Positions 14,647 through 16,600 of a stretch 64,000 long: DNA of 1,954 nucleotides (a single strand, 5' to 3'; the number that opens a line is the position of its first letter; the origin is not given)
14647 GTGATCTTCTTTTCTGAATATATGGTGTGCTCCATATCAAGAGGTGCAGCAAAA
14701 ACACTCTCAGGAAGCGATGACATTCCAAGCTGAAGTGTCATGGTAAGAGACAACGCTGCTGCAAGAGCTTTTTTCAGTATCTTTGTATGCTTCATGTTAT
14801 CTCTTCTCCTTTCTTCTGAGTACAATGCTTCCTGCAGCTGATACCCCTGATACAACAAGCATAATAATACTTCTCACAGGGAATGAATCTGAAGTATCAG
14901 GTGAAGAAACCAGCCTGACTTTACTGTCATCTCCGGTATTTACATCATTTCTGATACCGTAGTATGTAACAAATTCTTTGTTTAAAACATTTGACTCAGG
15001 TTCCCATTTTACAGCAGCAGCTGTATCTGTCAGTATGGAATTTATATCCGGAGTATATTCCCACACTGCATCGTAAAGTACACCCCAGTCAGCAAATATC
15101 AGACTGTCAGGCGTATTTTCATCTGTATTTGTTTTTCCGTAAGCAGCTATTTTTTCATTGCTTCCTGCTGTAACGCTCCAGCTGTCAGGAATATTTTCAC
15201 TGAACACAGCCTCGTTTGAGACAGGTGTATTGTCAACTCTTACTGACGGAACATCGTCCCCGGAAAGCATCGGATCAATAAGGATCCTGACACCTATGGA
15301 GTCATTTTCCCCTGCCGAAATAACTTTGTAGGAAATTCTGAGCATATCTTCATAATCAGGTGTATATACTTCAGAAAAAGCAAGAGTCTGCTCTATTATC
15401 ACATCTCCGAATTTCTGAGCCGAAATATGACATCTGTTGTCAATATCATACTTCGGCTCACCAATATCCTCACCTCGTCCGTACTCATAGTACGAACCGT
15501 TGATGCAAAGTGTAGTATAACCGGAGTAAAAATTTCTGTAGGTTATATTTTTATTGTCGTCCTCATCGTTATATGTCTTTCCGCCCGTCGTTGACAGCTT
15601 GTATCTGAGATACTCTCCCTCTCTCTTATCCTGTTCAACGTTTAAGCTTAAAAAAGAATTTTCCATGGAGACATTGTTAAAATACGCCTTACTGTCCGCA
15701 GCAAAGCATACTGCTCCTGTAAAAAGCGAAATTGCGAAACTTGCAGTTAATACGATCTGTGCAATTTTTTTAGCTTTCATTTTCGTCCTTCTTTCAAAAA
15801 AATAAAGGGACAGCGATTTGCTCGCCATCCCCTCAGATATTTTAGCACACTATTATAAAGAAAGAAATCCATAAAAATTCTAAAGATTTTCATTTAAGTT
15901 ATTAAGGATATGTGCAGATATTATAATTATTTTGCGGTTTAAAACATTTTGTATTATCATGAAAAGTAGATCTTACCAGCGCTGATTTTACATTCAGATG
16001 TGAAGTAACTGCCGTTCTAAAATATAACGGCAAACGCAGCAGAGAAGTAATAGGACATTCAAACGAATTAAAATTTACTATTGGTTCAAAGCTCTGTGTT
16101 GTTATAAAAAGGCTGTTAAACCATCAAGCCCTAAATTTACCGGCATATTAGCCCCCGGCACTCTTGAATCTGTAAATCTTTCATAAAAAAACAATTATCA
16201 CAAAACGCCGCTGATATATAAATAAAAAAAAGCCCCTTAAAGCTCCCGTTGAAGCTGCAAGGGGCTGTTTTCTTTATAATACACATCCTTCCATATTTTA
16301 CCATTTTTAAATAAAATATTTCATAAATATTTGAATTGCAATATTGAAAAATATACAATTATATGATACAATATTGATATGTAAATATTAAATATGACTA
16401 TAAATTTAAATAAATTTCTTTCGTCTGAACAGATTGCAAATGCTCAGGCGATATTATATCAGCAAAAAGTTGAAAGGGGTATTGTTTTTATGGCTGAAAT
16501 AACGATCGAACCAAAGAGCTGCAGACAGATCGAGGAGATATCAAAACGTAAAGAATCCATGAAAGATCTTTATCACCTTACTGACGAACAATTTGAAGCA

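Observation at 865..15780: Sec-signal RHS polymorphic-toxin island with downstream silent toxin/immunity cassettes in a cellulosome-bearing Firmicute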

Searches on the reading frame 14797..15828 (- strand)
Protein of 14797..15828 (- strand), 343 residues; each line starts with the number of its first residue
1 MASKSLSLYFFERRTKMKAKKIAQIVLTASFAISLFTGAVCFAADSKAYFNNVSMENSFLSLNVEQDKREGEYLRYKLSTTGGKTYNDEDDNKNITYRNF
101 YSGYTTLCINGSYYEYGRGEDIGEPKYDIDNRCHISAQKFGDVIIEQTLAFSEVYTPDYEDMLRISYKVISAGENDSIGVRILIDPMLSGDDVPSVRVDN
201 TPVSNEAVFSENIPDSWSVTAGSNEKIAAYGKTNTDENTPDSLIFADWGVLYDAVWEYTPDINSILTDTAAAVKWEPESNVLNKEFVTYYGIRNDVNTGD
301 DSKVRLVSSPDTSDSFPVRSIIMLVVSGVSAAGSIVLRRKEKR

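Call 6: search_protein_families(library=pfam, proteins=[window:14797-15828:-], max_evalue=0.01)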
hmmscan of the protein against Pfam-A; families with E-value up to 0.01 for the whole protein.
window:14797-15828:- (343 aa): 0 families

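Call 15: search_protein_families(library=ncbifam, proteins=[window:14797-15828:-], max_evalue=0.01)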
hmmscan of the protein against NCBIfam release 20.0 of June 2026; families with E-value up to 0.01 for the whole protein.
window:14797-15828:- (343 aa): 1 family
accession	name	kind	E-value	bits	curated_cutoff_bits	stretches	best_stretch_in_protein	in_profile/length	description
TIGR01232.1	lacD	equivalog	0.0055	16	432.2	1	16-88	236-309/325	tagatose-bisphosphate aldolase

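Call 16: search_protein_families(library=pfam, proteins=[window:14797-15828:-], max_evalue=10)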
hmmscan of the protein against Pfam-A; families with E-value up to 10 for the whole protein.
window:14797-15828:- (343 aa): 0 families

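Call 17: find_encoding_contigs(protein=window:14797-15828:-, flank=10000, max_places=8)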
Protein window:14797-15828:- (343 aa): no gene with exactly this product is on record in the collection.

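Call 19: find_encoding_contigs(protein=window:14797-15780:-, flank=10000, max_places=8)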
Protein window:14797-15780:- (327 aa): no gene with exactly this product is on record in the collection.
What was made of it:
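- Tried and rejected: Exact-sequence look-ups of the partner (343-aa and 327-aa forms) found no record (calls 17, 19), so the source genome could not be named.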

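Call 20: find_homologous_proteins(query=window:14797-15780:-, max_evalue=0.001)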
Query window:14797-15780:- (327 aa): 24 proteins with E <= 0.001 among 1029 candidates.
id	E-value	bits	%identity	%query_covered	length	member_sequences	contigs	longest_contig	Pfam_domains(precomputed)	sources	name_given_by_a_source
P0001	4.8e-214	727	100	100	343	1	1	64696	-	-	-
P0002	1.1e-166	572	76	100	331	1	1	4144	-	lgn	-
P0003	8.4e-137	474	63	100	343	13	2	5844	-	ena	-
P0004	2.3e-131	456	62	100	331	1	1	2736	-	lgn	-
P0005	8.4e-101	355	50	100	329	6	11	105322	-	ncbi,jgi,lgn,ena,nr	ncbi:MAG: hypothetical protein E7500_08565 [Ruminococcus sp.]|nr:hypothetical protein [Ruminococcus 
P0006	2.3e-100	354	50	100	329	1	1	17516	-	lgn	-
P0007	3.7e-100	353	49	100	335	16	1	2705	-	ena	-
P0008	1.3e-99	352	53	99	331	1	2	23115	-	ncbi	-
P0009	2.8e-98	347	49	100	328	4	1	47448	-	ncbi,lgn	-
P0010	3.3e-96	340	50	99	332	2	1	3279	-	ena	-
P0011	1.6e-92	328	50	100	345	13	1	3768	-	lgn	-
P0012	6.3e-91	323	52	85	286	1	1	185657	-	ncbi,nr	ncbi:MAG: hypothetical protein Q4F95_04815, partial [Oscillospiraceae bacterium]|nr:hypothetical pro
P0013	1.5e-90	322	51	94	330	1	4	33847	-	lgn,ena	-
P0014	9.5e-90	319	49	100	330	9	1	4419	-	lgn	-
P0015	1.3e-89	319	48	99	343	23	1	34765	-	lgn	-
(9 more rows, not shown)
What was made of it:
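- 14797..15780 (-): Partner gene, 327 aa. It has a Sec-type leader (cleavage around CFA/AD), a ~250-aa beta-supersandwich ectodomain, and a C-terminal SPDTS + hydrophobic stretch + RRKEKR sorting-signal-like tail. Call 20 (24 homologues, Ruminococcus/Oscillospiraceae).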

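Call 21: find_encoding_contigs(protein=P0005, flank=10000, max_places=4)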
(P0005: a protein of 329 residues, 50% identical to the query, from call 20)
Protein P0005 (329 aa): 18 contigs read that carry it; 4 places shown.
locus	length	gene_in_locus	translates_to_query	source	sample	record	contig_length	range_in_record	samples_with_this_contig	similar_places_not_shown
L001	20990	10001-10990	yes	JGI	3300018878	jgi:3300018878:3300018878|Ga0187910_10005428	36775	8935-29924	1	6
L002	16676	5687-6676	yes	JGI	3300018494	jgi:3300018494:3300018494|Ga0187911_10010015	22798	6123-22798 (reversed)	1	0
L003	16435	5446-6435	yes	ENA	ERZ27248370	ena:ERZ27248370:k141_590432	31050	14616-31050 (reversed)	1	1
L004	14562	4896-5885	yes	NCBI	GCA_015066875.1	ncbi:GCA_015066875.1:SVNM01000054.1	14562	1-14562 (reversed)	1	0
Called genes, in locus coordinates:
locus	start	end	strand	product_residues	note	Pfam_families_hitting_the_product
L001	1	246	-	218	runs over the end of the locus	-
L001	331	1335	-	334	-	PF01661:Macro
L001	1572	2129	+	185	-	PF07638:Sigma70_ECF, PF04542:Sigma70_r2, PF04545:Sigma70_r4 (weak), PF08281:Sigma70_r4_2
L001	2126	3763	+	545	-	PF00756:Esterase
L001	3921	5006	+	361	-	PF00512:HisKA, PF02518:HATPase_c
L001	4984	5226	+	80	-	-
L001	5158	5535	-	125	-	-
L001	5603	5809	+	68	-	-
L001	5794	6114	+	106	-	PF03551:PadR, PF13601:HTH_34 (weak)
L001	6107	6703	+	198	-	PF22564:HAAS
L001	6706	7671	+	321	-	PF10988:DUF2807 (faint), PF13349:DUF4097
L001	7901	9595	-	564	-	PF00532:Peripla_BP_1, PF13377:Peripla_BP_3, PF12833:HTH_18, PF00165:HTH_AraC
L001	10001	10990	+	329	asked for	-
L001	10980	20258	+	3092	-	PF05593:RHS_repeat, PF25023:TEN_YD-shell, PF05593:RHS_repeat, PF25023:TEN_YD-shell, PF05593:RHS_repeat, PF25023:TEN_YD-shell, PF05593:RHS_repeat, PF25023:TEN_YD-shell, +5 more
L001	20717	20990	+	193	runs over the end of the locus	PF21906:WHD_NrtR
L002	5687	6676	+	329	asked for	-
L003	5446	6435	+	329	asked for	-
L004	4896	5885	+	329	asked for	-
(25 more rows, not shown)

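Call 22: find_encoding_contigs(protein=P0009, flank=10000, max_places=3)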
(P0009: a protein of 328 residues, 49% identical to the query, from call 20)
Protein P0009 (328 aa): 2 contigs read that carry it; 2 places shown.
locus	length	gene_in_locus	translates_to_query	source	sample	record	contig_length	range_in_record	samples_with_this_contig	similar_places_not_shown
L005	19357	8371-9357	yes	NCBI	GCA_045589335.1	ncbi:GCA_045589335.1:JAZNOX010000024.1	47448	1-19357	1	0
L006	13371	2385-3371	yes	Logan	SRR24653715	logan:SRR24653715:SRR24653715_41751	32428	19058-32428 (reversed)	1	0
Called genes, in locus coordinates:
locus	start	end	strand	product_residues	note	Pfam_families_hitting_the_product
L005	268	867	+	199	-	PF01807:Zn_ribbon_DnaG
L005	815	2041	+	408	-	PF19263:DUF5906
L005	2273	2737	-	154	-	-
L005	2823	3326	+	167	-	-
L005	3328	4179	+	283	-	PF20181:DUF6544, PF21900:DUF6920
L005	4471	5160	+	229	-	PF00072:Response_reg, PF00486:Trans_reg_C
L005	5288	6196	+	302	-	PF00005:ABC_tran, PF13304:AAA_21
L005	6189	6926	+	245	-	-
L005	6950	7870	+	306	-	PF00512:HisKA, PF02518:HATPase_c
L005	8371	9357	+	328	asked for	-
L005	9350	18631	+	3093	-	PF25023:TEN_YD-shell, PF05593:RHS_repeat, PF25023:TEN_YD-shell, PF05593:RHS_repeat, PF25023:TEN_YD-shell, PF05593:RHS_repeat, PF25023:TEN_YD-shell, PF05593:RHS_repeat, +6 more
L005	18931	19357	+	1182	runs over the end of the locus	PF13620:CarboxypepD_reg, PF13715:CarbopepD_reg_2 (faint), PF17802:SpaA (weak)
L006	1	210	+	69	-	?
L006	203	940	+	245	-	-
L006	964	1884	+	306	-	PF00512:HisKA, PF02518:HATPase_c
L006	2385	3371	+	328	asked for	-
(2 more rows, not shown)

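Call 26: find_encoding_contigs(protein=P0012, flank=10000, max_places=2)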
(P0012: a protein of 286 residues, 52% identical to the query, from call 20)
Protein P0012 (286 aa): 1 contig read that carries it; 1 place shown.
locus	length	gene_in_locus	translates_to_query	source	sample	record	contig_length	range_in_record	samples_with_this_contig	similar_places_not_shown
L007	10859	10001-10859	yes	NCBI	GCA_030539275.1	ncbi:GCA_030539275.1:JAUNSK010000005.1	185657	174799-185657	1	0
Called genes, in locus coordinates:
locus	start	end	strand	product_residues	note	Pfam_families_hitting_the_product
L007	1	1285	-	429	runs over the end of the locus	PF03951:Gln-synt_N, PF00120:Gln-synt_C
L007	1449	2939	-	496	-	PF14691:Fer4_20, PF00070:Pyr_redox (weak), PF01266:DAO (weak), PF03486:HI0933_like (weak), PF07992:Pyr_redox_2, PF12831:FAD_oxidored (weak), PF01593:Amino_oxidase (weak), PF13450:NAD_binding_8, +2 more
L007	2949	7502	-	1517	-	PF00310:GATase_2, PF04898:Glu_syn_central, PF01645:Glu_synthase, PF01493:GXGXG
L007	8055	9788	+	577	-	PF00909:Ammonium_transp, PF00543:P-II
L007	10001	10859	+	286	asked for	?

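Call 27: find_encoding_contigs(protein=P0015, flank=10000, max_places=2)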
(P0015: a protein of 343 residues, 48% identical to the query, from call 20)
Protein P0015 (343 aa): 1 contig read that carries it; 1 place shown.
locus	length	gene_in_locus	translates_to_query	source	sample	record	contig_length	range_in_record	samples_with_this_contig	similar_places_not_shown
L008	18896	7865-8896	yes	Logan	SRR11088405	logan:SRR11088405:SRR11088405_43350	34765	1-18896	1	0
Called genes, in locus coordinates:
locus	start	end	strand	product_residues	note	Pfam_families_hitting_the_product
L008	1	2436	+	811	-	?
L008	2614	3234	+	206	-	PF00440:TetR_N, PF17929:TetR_C_34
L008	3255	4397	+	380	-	PF00404:Dockerin_1 (faint), PF12682:Flavodoxin_4, PF12724:Flavodoxin_5 (faint), PF18050:Cyclophil_like2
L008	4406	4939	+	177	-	PF02525:Flavodoxin_2, PF03358:FMN_red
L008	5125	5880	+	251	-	PF02627:CMD, PF07883:Cupin_2 (weak)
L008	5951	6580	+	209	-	PF08713:DNA_alkylation (weak)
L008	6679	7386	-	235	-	-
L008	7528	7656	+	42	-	-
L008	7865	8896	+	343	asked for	-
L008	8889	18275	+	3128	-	PF20148:DUF6531 (weak), PF05593:RHS_repeat, PF05593:RHS_repeat, PF25023:TEN_YD-shell, PF05593:RHS_repeat, PF25023:TEN_YD-shell, PF05593:RHS_repeat, PF25023:TEN_YD-shell, +5 more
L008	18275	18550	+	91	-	-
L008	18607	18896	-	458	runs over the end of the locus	PF00860:Xan_ur_permease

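Call 42: predict_structure(alignment_id=A3)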
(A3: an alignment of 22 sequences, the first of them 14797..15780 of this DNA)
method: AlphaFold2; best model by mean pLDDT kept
length: 327 residues; sequences in the alignment: 22
mean_pLDDT: 74.5   pTM: 0.71
mean pLDDT of the five models: 74.5, 71.6, 70.5, 67.9, 64.4
residues with pLDDT >= 90: 88; 70-90: 112; 50-70: 84; < 50: 43
segments of 3 or more residues with pLDDT < 50: 26-35, 67-84, 173-175, 293-304
pLDDT, mean of each block of 10 residues (from residue 1): 62 61 47 57 81 79 62 38 62 94 90 90 96 81 78 95 92 61 88 90 70 76 89 85 86 90 94 76 65 43 54 64 58
secondary structure, 60 per line:
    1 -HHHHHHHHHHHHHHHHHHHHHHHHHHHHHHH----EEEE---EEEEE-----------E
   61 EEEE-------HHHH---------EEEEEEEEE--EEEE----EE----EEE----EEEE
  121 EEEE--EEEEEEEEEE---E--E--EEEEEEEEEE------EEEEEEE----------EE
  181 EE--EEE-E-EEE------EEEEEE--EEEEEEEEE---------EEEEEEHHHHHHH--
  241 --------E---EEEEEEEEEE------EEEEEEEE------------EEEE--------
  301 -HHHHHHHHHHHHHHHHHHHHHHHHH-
elements in order: H2-32 E37-40 E44-48 E60-64 H72-75 E85-93 E96-99 E110-112 E117-124 E127-136 E146-155 E162-168 E179-182 E185-187 E191-193 E200-205 E208-216 E226-231 H232-238 E253-262 E269-276 E289-292 H302-326

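Call 46: fold_search(model_id=the predicted structure, library=pdb)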
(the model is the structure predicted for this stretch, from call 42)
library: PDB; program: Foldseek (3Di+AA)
matches with E <= 10: 817; with E <= 0.001: 19
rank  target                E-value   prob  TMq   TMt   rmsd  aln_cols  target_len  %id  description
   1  8rf9                  6.8e-07  1.00  0.45  0.07  15.5       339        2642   10  CgsiGP1 sample in nanodisc (released 2024-03-20)
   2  8ho8_A                1.9e-06  1.00  0.44  0.20  16.9       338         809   11  The cryo-EM structure of cellobiose phosphorylase from Clostridium thermocellum in complex with cellobiose (released 2023-12-13)
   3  3wir_A                4.5e-06  1.00  0.36  0.18  17.1       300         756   11  Crystal structure of kojibiose phosphorylase complexed with glucose (released 2014-02-05)
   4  3wiq_A                4.7e-06  1.00  0.38  0.19  18.1       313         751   10  Crystal structure of kojibiose phosphorylase complexed with kojibiose (released 2014-02-05)
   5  8rf0_A                5.6e-06  1.00  0.43  0.06  15.5       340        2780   10  WT-CGS sample in nanodisc (released 2024-03-20)
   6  8rfe_A                4.8e-05  1.00  0.43  0.06  15.5       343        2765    9  CgsiGP2 sample in nanodisc (released 2024-03-20)
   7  4mmh                  4.8e-05  1.00  0.36  0.20  13.9       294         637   11  Crystal structure of heparan sulfate lyase HepC from Pedobacter heparinus (released 2014-01-29)
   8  5nz7_A                8.4e-05  1.00  0.40  0.16  16.8       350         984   11  Clostridium thermocellum cellodextrin phosphorylase ligand free form (released 2017-08-09)
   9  1k1x_A                8.9e-05  1.00  0.36  0.21  12.1       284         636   10  Crystal structure of 4-alpha-glucanotransferase from thermococcus litoralis (released 2003-06-17)
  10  5ost                  1.7e-04  1.00  0.28  0.14  11.7       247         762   10  Beta-glucosidase from Thermoanaerobacterium xylolyticum GH116 in complex with Gluco-1H-imidazole (released 2018-04-11)
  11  6hq6_A                3.2e-04  1.00  0.45  0.15   7.8       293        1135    8  Bacterial beta-1,3-oligosaccharide phosphorylase from GH149 (released 2019-06-12)
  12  7q1u_B                3.2e-04  0.99  0.24  0.10  11.4       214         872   12  Structure of Hedgehog acyltransferase (HHAT) in complex with megabody 177 bound to non-hydrolysable palmitoyl-CoA (Com (released 2022-06-08)
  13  8h6h_A                4.0e-04  1.00  0.45  0.17  16.2       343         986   10  cryo-EM structure of cellodextrin phosphorylase from Clostridium thermocellum (released 2023-10-25)
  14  8h6h_B                4.7e-04  1.00  0.45  0.17  16.2       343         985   10  cryo-EM structure of cellodextrin phosphorylase from Clostridium thermocellum (released 2023-10-25)
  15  7dks                  4.7e-04  0.99  0.29  0.15  11.7       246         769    9  Crystal structure of TxGH116 E441A nucleophile mutant from Thermoanaerobacterium xylanolyticum (released 2021-06-23)
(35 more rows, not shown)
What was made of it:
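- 14797..15780 (-): Calls 42 and 46 (AF2 pLDDT 74.5; Foldseek matches to the N-domains of GH94/GH65 phosphorylases and to YidC P1, E down to 7e-07).
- Its fold resembles carbohydrate-binding supersandwich domains and the YidC P1 domain (call 46).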

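Call 73: search_protein_representatives(alignment_id=A3)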
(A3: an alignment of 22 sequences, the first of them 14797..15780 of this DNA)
Query: 22 sequences, 330 profile positions. Proteins with E-value up to 0.001 (for the whole library): 1333; up to 1e-10: 822; up to 1e-30: 90. The best 150 are listed.
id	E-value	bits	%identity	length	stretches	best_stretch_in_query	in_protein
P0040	2.2e-136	470.8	-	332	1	1-329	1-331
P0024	6.9e-114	396.9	-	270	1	1-237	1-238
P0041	2.2e-84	300.0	-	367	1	4-316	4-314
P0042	1.2e-83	297.5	-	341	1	6-326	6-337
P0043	5.0e-83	295.5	-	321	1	1-303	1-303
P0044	2.8e-82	293.0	-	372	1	12-297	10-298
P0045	3.8e-80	286.0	-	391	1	1-297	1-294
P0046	7.9e-80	285.0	-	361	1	1-289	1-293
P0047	3.9e-78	279.4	-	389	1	14-299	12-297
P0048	1.4e-74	267.7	-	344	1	4-321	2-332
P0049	1.8e-74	267.3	-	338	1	10-324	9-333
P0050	2.4e-72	260.4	-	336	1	5-323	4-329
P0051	3.3e-69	250.1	-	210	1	1-155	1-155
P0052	2.0e-68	247.5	-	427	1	1-304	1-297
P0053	1.7e-65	237.9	-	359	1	29-287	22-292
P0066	1.6e-41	159.0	-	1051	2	11-285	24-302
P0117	5.8e-32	127.6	-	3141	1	39-285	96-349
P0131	1.2e-30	123.3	-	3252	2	109-305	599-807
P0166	1.0e-28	117.0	-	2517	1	59-287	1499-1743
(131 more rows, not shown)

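Call 74: search_protein_families(library=pfam, proteins=[P0117, P0131, P0166, P0066], max_evalue=0.00001)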
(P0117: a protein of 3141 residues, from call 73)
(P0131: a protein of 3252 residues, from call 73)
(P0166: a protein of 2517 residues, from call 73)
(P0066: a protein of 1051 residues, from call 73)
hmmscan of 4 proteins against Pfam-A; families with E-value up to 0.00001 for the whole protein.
P0117 (3141 aa): 2 families
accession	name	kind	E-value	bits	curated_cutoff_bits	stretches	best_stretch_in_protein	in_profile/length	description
PF13306.12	LRR_5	-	1.2e-69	232.5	27.7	4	2932-3031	13-109/127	BspA type Leucine rich repeat region (6 copies)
PF18998.6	Flg_new_2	-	7.6e-18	64.7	23.6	1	1463-1537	1-71/73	Divergent InlB B-repeat domain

P0131 (3252 aa): 4 families
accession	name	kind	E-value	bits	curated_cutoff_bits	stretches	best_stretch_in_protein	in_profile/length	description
PF02368.24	Big_2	-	1.9e-21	76.3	22.8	2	2063-2130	10-77/79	Bacterial Ig-like domain (group 2)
PF21910.2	GH85_C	-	1.8e-10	41.5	27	0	3085-3127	16-57/95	GH85 endohexosaminidases, C-terminal domain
PF18998.6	Flg_new_2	-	1.9e-07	31.4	23.6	1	1894-1950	2-52/73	Divergent InlB B-repeat domain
PF13620.12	CarboxypepD_reg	-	8.4e-07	29.7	32.3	1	792-854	5-66/82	Carboxypeptidase regulatory-like domain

P0166 (2517 aa): 4 families
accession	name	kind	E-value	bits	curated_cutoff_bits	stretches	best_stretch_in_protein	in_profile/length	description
PF01835.25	MG2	-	1.1e-14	55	32.8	0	1077-1176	2-96/96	MG2 domain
PF00085.26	Thioredoxin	-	1.4e-14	54.4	23.5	1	98-184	14-97/103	Thioredoxin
PF02752.27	Arrestin_C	-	1.5e-07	32.2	27.7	0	964-994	4-34/137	Arrestin (or S-antigen), C-terminal domain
PF13728.12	TraF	-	3.9e-06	27.3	23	1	105-168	133-205/224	F plasmid transfer operon protein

P0066 (1051 aa): 0 families
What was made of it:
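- The same domain heads many unrelated surface proteins (calls 73, 74).
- Tried and rejected: The four large proteins examined were LRR/Big_2-type proteins or carried no Pfam domain, and none was an RHS protein (call 74).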

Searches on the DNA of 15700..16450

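Call 54: search_rna_families(source=window, start=15700, end=16450, threshold=evalue, max_evalue=1)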
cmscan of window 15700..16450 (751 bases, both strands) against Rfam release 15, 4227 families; matches with E-value up to 1: 2.
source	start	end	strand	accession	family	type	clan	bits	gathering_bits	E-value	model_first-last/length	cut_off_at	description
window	16222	16327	-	RF01771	rnk_leader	Cis-reg; leader;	-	23.3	50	0.18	1-109/109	no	Enterobacteria rnk leader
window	15769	15912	-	RF01055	Molybdenum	Cis-reg; riboswitch;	-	15.6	36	0.86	1-135/135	no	Molybdenum/Tungsten riboswitch aptamer (Moco RNA motif)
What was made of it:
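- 15803..16385 (-): Candidate leader of the operon: a promoter-like site at 16385-16358, then two terminator-like hairpins at 16270-16225 and 15835-15803. The second hairpin is followed by T7 directly before the partner's ribosome-binding site. No Rfam family matches (call 54).
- Tried and rejected: Rfam found no known riboswitch or leader upstream of the operon (call 54).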
